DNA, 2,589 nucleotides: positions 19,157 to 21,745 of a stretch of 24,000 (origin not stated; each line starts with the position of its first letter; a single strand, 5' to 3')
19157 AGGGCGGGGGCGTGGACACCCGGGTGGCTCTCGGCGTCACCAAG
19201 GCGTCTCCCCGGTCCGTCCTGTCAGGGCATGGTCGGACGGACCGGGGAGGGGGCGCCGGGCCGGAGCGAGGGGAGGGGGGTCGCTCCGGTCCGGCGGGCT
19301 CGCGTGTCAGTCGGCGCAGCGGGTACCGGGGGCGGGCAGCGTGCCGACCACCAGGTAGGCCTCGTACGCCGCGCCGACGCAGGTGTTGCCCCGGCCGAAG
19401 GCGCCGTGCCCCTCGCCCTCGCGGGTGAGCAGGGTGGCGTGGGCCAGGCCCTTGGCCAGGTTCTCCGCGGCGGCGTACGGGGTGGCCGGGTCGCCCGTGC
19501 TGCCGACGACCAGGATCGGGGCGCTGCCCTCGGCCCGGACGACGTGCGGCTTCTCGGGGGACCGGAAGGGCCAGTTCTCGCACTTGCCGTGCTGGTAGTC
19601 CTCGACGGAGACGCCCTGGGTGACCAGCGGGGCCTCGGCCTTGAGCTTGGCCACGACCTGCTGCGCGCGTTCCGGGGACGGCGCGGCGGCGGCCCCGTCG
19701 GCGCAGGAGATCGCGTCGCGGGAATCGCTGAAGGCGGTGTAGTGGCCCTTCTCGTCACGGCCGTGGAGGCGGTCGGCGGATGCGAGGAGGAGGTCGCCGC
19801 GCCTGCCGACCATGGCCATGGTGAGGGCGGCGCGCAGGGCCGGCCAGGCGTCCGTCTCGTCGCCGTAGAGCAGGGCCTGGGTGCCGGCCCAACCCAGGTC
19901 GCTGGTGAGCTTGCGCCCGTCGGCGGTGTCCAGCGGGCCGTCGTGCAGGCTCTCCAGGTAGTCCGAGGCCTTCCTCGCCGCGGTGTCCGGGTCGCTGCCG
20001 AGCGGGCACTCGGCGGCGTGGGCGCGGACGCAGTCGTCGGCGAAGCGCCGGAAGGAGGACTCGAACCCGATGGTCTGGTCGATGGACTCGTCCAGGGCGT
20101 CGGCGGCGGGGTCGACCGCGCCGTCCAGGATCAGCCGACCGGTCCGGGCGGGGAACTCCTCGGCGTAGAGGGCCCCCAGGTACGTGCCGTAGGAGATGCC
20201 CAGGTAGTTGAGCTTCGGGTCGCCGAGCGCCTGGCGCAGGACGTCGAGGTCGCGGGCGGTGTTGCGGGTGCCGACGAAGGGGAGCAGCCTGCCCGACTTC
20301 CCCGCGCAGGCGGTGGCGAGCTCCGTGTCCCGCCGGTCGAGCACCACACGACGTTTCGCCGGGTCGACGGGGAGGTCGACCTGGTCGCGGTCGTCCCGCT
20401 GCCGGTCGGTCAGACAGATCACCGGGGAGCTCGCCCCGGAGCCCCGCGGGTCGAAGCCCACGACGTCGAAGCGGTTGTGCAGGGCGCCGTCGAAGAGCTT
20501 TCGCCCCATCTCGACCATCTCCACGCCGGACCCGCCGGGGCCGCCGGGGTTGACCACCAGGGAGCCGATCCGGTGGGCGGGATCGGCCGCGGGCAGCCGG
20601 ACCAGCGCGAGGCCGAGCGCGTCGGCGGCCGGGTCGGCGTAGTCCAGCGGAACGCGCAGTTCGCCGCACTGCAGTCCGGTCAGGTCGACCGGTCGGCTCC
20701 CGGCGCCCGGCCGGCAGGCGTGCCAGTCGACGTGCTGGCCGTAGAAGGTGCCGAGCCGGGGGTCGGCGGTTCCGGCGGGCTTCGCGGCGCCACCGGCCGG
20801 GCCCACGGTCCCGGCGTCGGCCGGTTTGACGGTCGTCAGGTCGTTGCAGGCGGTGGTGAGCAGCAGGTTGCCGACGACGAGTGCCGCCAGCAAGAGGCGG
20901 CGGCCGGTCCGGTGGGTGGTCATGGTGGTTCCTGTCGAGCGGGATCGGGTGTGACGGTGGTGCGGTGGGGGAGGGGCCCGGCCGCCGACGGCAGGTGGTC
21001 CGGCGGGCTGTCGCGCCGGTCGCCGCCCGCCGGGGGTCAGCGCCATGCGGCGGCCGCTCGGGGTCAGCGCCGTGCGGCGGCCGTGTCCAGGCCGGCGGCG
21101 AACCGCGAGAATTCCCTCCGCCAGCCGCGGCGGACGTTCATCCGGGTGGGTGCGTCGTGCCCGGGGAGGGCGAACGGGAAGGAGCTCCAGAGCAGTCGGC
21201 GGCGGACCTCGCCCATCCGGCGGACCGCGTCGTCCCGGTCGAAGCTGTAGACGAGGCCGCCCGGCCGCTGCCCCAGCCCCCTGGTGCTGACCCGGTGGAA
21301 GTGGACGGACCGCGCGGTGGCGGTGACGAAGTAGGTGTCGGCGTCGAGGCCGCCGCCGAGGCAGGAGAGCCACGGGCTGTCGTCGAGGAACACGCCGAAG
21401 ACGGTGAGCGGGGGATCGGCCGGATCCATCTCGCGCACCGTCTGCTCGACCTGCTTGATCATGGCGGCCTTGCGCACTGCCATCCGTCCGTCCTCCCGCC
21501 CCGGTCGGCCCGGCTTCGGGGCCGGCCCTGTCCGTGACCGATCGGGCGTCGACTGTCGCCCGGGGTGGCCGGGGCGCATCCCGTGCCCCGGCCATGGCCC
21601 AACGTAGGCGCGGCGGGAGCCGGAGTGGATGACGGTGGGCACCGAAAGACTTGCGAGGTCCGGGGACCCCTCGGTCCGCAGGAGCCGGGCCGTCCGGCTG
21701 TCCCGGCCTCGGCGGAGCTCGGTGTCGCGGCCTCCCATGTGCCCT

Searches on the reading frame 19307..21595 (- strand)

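Call 13: search_protein_families(library=pfam, proteins=[window:19307-21595:-], max_evalue=0.001)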
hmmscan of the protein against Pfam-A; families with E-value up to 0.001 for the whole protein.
window:19307-21595:- (762 aa): 2 families
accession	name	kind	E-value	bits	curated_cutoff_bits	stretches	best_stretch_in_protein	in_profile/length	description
PF08386.16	Abhydrolase_4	-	1e-26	93.4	21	1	669-760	12-103/103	TAP-like protein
PF00561.26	Abhydrolase_1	-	1.6e-25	90.6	25.8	1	346-733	3-241/245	alpha/beta hydrolase fold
